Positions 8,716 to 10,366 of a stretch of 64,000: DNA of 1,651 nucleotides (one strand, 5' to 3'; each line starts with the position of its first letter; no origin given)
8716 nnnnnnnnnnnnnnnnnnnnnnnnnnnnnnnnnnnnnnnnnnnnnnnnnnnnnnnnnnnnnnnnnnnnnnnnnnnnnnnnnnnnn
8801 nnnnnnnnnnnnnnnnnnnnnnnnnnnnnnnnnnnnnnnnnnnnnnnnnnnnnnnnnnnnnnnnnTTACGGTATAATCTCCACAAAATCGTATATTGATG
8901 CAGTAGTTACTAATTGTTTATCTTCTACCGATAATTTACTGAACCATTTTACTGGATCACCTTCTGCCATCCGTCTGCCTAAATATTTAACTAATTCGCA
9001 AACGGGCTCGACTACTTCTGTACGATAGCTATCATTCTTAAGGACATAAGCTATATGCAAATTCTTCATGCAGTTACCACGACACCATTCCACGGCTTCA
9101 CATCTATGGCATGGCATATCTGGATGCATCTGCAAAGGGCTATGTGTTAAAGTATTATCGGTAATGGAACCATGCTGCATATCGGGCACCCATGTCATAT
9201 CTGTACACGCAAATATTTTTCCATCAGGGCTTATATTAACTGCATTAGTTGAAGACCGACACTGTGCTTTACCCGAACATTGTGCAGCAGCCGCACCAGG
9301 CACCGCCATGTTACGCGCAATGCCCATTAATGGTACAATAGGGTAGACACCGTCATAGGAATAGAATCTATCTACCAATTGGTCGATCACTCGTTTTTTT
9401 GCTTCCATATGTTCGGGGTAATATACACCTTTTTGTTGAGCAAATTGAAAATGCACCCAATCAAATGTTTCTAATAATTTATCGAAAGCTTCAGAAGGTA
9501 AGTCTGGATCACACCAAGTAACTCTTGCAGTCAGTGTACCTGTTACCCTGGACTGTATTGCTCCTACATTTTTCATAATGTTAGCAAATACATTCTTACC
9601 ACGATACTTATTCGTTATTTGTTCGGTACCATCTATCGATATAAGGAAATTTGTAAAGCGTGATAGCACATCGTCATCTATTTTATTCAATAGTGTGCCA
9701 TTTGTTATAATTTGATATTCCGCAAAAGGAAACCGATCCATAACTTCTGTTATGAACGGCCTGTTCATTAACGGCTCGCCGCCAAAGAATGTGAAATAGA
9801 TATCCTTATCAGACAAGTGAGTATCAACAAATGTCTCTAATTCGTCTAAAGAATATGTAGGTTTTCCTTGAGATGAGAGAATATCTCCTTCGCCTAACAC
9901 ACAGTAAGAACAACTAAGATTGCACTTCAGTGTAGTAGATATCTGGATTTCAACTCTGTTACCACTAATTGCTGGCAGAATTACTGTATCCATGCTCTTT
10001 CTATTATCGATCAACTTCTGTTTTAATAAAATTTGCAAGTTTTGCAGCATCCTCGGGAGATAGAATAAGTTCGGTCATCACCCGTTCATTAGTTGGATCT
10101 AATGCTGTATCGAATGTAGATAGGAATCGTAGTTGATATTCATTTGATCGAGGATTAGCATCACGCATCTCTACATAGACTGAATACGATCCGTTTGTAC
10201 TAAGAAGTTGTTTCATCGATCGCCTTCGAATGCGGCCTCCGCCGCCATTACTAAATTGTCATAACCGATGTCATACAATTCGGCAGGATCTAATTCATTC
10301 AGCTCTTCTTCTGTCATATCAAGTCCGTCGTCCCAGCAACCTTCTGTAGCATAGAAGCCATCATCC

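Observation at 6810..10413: Radical-SAM/SPASM enzyme with PP-loop ATPase, secreted TctC-like binding protein and small acidic peptides in one phage operon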

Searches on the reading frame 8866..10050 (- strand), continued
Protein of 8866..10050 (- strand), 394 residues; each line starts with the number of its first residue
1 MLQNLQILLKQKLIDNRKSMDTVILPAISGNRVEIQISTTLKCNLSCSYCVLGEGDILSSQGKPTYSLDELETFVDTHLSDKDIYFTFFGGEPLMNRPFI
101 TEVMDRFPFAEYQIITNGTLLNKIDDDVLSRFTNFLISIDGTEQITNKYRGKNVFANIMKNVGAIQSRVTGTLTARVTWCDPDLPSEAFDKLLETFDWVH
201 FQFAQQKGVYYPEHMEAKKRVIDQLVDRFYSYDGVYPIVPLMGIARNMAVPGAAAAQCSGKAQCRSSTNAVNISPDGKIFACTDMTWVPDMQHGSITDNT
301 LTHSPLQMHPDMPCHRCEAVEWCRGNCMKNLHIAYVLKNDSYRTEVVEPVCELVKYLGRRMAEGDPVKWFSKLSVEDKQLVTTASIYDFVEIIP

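Call 45: search_solved_structures(query=window:8866-10050:-, max_evalue=0.001, show_alignments=2)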
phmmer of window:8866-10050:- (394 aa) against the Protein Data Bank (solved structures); distinct sequences matched with E-value up to 0.001: 2.
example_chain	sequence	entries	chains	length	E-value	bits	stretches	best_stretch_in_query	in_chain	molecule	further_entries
8vpo_A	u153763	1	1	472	9.9e-09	37.8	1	34-149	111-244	Radical SAM core domain-containing protein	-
5wgg_A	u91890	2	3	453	6.3e-08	35.2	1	41-150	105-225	Radical SAM domain protein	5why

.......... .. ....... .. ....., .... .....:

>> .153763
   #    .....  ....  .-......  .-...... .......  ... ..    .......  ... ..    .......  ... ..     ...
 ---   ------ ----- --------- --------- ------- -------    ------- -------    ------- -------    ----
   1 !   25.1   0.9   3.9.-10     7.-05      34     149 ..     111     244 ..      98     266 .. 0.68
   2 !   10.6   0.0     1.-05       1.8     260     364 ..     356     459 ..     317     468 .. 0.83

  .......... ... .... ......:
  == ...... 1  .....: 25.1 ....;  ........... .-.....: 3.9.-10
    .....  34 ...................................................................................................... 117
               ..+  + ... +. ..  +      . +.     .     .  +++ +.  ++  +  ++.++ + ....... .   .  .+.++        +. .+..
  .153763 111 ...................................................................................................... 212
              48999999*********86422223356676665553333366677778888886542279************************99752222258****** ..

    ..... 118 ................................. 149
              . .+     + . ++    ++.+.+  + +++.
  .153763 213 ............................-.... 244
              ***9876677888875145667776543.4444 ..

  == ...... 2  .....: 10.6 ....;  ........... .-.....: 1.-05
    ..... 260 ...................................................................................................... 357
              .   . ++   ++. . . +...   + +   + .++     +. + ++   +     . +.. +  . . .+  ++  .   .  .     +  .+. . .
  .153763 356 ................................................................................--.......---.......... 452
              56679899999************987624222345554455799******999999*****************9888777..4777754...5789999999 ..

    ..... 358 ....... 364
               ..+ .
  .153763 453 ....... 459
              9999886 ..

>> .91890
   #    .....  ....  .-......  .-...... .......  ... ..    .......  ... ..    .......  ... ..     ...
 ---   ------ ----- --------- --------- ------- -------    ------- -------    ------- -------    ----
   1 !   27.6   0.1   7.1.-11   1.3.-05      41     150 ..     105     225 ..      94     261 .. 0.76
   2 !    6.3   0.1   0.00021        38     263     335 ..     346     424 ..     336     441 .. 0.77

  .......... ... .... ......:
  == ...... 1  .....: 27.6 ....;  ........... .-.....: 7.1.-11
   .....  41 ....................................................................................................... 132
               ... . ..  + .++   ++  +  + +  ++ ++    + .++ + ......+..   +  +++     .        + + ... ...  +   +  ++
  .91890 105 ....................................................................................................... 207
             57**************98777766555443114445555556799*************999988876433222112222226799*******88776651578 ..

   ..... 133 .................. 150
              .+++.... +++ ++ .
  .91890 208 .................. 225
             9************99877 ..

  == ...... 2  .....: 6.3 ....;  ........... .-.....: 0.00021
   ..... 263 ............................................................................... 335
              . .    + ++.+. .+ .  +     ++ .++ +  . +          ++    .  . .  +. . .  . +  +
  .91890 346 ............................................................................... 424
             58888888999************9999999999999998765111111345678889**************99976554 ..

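Call 47: find_related_loci(query=A3, collection=genome_contigs, flank=6000)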
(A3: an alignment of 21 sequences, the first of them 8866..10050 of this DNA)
Query A3 (394 aa) in genome_contigs; peptide patterns used: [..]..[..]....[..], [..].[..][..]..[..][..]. (x = any residue, [..] = any of these).
600 stretches matched a pattern (row limit reached: there are more); 556 encode a relative of the query (tblastn E <= 1e-3); the best 80 are kept; 80 distinct loci.
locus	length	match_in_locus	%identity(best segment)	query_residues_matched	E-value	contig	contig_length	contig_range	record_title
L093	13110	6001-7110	50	26-394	3e-138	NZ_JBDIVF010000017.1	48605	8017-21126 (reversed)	Uliginosibacterium paludis strain KBP-13 KCTC42655_scaffold17, whole genome shotgun sequence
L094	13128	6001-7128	49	19-394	1e-134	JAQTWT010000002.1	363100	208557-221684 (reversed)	MAG: Gallionella sp. isolate STC_117 NODE_33_length_363100_cov_8.113163_Sandtown_C, whole genome shotgun sequence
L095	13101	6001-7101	51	28-394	9e-135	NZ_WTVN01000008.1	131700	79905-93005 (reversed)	Aromatoleum toluvorans strain Td21 NODE_8_length_131700_cov_29.7385, whole genome shotgun sequence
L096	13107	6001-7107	51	25-394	7e-134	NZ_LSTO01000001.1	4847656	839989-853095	Noviherbaspirillum denitrificans strain TSA40 Contig01, whole genome shotgun sequence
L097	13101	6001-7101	50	28-393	4e-134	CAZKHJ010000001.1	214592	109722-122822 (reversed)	MAG TPA_asm: uncultured Sulfuricella sp. isolate binchicken_co326_84 genome assembly, contig: NODE_5_length_214592_cov_8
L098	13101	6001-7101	51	28-394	1e-133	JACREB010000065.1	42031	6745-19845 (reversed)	MAG: Nitrosomonadales bacterium isolate NC_groundwater_1688_Pr3_B-0.1um_57_72 SR-2_scaffold_141_1078020, whole genome sh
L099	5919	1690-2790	50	28-394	4e-134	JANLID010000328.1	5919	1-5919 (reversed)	MAG: Gallionella sp. isolate S40-6 k99_523204, whole genome shotgun sequence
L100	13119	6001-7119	50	24-394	3e-133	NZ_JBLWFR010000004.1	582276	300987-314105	Noviherbaspirillum sp. ST9 ST-9_scaffold4, whole genome shotgun sequence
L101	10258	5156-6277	49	21-394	2e-133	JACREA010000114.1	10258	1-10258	MAG: Nitrosomonadales bacterium isolate NC_groundwater_1687_Pr3_B-0.1um_55_10 SR-2_scaffold_141_1952727, whole genome sh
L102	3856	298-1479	47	2-394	1e-136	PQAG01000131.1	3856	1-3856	MAG: Nitrosomonadales bacterium isolate FeB_15 contig_58408, whole genome shotgun sequence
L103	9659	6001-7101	50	28-394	8e-133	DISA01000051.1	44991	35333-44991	MAG TPA_asm: Gallionellaceae bacterium UBA6222 UBA6222_contig_1862, whole genome shotgun sequence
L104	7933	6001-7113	50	24-394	4e-133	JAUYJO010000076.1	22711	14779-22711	MAG: Gallionella sp. isolate C24_metabat.bin.145 C24_k141_38117, whole genome shotgun sequence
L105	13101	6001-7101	50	28-394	6e-133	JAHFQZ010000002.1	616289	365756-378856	MAG: Nitrosomonadales bacterium isolate nzgw562 NODE_2_length_616290_cov_15.536598, whole genome shotgun sequence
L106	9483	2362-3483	49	21-394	5e-133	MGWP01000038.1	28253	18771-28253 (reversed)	MAG: Gallionellales bacterium GWA2_55_18 gwa2_scaffold_2734, whole genome shotgun sequence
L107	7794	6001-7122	49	21-394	1e-132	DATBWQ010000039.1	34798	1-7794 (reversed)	MAG TPA_asm: Gallionella sp. isolate SMAG_U7545 k141_428840, whole genome shotgun sequence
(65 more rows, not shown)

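Call 54: find_related_loci(query=window:8866-10050:-, collection=viral_contigs, flank=6000)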
Query window:8866-10050:- (394 aa) in viral_contigs; peptide patterns used: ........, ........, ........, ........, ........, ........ (x = any residue, [..] = any of these).
9 stretches matched a pattern; 3 encode a relative of the query (tblastn E <= 1e-3); 3 distinct loci.
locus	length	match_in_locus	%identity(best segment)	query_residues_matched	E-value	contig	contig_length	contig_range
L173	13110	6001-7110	82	25-394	0e+0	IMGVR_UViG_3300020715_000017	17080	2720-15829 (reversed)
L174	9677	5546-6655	82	25-394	0e+0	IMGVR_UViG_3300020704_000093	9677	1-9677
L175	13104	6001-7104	63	25-394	2e-168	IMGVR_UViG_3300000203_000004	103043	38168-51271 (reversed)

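Call 55: find_related_loci(query=A3, collection=viral_contigs, flank=6000)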
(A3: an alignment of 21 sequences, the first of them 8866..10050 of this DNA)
Query A3 (394 aa) in viral_contigs; peptide patterns used: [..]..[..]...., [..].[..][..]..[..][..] (x = any residue, [..] = any of these).
59 stretches matched a pattern; 33 encode a relative of the query (tblastn E <= 1e-3); 31 distinct loci.
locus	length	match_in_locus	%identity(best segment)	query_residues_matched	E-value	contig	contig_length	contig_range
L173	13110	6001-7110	82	25-394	0e+0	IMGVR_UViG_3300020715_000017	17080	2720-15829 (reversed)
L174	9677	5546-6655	82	25-394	0e+0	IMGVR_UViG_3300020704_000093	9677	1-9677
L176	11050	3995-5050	41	32-394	3e-94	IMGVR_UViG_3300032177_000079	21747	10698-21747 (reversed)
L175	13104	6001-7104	63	25-394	2e-167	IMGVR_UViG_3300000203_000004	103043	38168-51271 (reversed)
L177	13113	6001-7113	43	27-394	1e-112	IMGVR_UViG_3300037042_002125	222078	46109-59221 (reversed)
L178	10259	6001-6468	31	17-157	3e-11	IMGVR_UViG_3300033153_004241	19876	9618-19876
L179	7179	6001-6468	30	17-157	1e-9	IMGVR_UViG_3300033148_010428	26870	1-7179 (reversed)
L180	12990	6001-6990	25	23-330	1e-10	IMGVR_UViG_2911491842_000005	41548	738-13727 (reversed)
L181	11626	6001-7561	23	17-327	3e-9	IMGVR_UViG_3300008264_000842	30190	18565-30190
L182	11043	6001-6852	25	17-282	4e-9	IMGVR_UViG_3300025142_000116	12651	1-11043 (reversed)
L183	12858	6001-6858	24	25-327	6e-9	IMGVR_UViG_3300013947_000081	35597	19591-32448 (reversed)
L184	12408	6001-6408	31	37-157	7e-9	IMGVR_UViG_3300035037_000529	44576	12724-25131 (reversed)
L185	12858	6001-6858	24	25-327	7e-9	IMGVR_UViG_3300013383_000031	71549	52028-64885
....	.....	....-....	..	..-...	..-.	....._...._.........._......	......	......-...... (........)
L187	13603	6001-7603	22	23-328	1e-8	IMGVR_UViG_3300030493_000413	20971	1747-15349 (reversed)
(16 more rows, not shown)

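Call 62: search_protein_families(library=padloc, proteins=[window:8866-10050:-], max_evalue=0.01)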
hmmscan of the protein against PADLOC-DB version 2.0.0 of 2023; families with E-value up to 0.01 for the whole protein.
window:8866-10050:- (394 aa): 3 families
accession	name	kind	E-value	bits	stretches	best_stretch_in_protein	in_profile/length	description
PDLC02903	pVip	-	1.5e-12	45.6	1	38-159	5-120/257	Viperins not associated with kinases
PDLC02904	pVip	-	2.1e-09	35.3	1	40-159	10-126/262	Viperins associated with kinases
PDLC04280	PDC-M02A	-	0.0073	14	0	326-387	79-136/182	-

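Call 71: find_encoding_contigs(protein=P0121, flank=6000, max_places=3)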
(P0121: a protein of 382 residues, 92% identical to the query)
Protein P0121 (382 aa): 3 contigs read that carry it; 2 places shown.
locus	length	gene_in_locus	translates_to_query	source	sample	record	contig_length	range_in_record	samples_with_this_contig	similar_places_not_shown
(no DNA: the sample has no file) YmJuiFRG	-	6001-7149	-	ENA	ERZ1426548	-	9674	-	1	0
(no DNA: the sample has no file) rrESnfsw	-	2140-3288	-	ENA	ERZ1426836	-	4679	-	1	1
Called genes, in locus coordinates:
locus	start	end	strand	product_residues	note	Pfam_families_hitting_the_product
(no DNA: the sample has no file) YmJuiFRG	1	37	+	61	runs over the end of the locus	-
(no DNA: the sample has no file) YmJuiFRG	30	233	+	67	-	-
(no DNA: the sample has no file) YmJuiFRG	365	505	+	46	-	-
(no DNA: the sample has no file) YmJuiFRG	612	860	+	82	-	-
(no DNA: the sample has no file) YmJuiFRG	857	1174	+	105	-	-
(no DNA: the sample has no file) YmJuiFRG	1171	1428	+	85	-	-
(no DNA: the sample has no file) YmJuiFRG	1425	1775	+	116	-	-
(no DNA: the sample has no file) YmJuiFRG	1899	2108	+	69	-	-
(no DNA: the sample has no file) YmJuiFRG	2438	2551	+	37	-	-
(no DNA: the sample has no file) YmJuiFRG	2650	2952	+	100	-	-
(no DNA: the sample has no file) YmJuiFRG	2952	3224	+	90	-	-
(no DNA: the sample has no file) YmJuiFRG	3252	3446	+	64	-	-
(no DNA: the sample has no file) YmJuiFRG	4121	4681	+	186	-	PF07486:Hydrolase_2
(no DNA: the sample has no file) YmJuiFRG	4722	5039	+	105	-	-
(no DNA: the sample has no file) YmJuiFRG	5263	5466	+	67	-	-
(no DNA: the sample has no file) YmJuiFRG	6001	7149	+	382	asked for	PF13353:Fer4_12 (weak), PF04055:Radical_SAM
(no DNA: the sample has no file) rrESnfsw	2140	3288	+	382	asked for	PF13353:Fer4_12 (weak), PF04055:Radical_SAM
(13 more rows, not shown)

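Call 73: predict_structure(alignment_id=A3)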
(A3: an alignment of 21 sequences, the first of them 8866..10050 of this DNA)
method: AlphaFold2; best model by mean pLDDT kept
length: 394 residues; sequences in the alignment: 21
mean_pLDDT: 80.9   pTM: 0.81
mean pLDDT of the five models: 80.9, 80.1, 79.5, 78.3, 77.9
residues with pLDDT >= 90: 146; 70-90: 165; 50-70: 44; < 50: 39
segments of 3 or more residues with pLDDT < 50: 1-3, 11-13, 15-23, 48-60, 388-394
pLDDT, mean of each block of 10 residues (from residue 1): 51 45 65 83 50 42 82 95 87 70 94 86 88 89 85 89 92 89 93 94 76 93 97 93 87 65 66 88 80 93 84 83 78 89 89 92 95 94 62 43
secondary structure, 60 per line:
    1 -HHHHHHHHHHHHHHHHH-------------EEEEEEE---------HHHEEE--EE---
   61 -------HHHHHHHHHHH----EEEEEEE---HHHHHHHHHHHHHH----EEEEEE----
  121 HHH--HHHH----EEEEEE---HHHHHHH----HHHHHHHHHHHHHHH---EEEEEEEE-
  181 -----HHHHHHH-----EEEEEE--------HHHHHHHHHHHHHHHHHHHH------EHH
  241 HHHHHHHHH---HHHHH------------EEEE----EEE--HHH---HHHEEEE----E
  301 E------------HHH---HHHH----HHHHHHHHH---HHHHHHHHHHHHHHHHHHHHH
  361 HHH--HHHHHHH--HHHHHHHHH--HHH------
elements in order: H2-18 E32-38 E51-53 H68-78 E83-89 H93-106 E111-116 H126-129 E134-139 H143-149 H154-168 E172-179 H186-192 E198-203 H212-231 H239-249 H253-257 E270-273 E278-280 E292-295 H320-323 H328-336 H340-363 H366-372 H375-383

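Call 77: find_related_loci(query=A4, collection=metagenome_contigs, flank=5000)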
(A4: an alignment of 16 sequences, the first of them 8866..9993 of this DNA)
Query A4 (375 aa) in metagenome_contigs; peptide patterns used: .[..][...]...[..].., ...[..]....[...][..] (x = any residue, [..] = any of these).
99 stretches matched a pattern; 13 encode a relative of the query (tblastn E <= 1e-3); 13 distinct loci.
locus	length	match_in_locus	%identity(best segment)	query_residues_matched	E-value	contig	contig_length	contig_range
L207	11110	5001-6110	82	6-375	0e+0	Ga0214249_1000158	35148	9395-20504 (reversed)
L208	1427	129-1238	79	6-375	0e+0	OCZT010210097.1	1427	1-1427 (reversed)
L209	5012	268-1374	80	7-375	0e+0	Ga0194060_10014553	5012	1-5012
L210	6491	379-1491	77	5-375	0e+0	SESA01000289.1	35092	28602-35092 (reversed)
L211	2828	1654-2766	77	5-375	0e+0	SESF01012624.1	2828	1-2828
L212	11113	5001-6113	77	5-375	0e+0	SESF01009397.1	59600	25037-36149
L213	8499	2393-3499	59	7-375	2e-158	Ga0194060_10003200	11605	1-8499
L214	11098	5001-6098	51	9-375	5e-134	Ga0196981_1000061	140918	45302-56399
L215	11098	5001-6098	50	9-375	2e-131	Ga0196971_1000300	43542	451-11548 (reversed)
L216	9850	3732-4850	49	3-375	6e-127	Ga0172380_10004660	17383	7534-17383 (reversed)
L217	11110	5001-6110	49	9-375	1e-125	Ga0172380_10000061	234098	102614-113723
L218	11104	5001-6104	63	6-375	4e-168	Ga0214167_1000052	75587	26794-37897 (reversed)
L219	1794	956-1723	23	4-264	2e-8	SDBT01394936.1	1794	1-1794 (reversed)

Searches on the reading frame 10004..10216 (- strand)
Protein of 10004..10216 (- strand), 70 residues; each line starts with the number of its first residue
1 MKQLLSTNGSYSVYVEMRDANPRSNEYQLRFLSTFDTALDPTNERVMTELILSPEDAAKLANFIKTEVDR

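Call 3: search_protein_families(library=pfam, proteins=[window:10004-10216:-], max_evalue=0.1)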
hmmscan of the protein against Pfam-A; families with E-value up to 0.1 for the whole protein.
window:10004-10216:- (70 aa): 0 families

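Call 4: search_protein_families(library=ncbifam, proteins=[window:10004-10216:-], max_evalue=0.1)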
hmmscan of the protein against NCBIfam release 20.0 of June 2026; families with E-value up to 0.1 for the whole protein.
window:10004-10216:- (70 aa): 0 families

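Call 5: search_protein_families(library=phrogs, proteins=[window:10004-10216:-], max_evalue=0.01)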
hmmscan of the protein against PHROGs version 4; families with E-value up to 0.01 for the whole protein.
window:10004-10216:- (70 aa): 0 families
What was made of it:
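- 10004..10216 (-): p70: a 70-aa ORF with no Cys, lying inside a window-specific 232-bp segment (9983-10214). It has no family hit (calls 3-5).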

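Call 62: search_protein_families(library=padloc, proteins=[window:10004-10216:-], max_evalue=0.01)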
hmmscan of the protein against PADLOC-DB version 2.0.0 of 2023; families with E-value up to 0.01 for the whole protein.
window:10004-10216:- (70 aa): 0 families
